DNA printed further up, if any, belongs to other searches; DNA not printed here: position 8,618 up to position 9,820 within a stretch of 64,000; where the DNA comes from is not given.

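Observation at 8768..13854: Compact acidic-exopolysaccharide locus: short sugar dehydrogenase, LysM-bearing processive GT2 synthase, LysM beta-helix protein and PL7 lyase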

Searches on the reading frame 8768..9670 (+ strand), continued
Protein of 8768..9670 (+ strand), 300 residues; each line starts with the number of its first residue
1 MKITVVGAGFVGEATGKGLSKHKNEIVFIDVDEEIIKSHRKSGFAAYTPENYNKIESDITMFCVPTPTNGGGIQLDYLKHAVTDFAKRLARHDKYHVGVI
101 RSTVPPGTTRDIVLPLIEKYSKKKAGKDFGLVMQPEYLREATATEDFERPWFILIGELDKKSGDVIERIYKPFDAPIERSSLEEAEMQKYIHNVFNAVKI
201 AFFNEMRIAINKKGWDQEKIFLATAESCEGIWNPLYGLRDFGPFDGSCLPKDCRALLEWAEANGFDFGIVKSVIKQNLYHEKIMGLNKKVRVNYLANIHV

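Call 44: list_cluster_members(proteins=[P0326, P0316, P0272, P0348, P0271, P0262, P0305, P0323, P0332, P0340])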
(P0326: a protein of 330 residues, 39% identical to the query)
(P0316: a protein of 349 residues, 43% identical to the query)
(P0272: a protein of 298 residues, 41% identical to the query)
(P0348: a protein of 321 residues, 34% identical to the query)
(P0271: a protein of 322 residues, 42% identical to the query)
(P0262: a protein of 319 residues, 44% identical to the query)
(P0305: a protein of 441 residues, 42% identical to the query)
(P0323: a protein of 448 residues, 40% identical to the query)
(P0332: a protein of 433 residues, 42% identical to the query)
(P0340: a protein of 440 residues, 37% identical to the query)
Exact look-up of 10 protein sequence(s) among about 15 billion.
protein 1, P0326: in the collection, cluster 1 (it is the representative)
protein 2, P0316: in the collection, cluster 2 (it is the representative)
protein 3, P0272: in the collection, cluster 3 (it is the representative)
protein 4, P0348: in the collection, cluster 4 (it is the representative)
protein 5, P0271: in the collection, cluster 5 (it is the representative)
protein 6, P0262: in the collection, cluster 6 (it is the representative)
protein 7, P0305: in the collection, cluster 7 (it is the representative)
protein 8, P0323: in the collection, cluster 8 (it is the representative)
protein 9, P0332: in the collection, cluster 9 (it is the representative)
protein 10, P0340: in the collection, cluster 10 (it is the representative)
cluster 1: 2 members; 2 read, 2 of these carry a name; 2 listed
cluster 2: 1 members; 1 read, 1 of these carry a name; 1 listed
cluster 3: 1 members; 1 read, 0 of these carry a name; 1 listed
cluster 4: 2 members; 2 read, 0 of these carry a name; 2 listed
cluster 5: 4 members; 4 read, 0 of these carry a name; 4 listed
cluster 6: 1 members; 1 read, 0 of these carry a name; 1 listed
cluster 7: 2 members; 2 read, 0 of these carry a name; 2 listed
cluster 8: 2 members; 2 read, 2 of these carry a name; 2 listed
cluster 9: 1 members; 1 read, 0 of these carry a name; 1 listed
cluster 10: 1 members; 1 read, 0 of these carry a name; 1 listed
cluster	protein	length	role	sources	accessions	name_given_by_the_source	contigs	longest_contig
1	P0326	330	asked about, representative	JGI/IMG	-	UDPglucose 6-dehydrogenase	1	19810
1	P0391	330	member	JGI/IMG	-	UDPglucose 6-dehydrogenase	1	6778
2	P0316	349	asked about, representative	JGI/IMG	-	UDPglucose 6-dehydrogenase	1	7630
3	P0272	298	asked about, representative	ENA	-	-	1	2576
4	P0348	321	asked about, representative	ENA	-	-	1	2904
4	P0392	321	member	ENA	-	-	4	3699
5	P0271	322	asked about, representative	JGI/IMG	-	-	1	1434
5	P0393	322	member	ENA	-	-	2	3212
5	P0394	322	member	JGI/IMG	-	-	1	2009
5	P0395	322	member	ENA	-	-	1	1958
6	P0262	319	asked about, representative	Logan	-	-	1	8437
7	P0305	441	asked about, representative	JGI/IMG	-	-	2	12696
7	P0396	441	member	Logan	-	-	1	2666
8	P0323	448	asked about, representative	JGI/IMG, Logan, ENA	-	GDP-mannose 6-dehydrogenase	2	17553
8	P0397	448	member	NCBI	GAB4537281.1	MAG: nucleotide sugar dehydrogenase [Pleurocapsa sp.]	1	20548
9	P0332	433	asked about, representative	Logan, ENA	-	-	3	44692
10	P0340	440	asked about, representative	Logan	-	-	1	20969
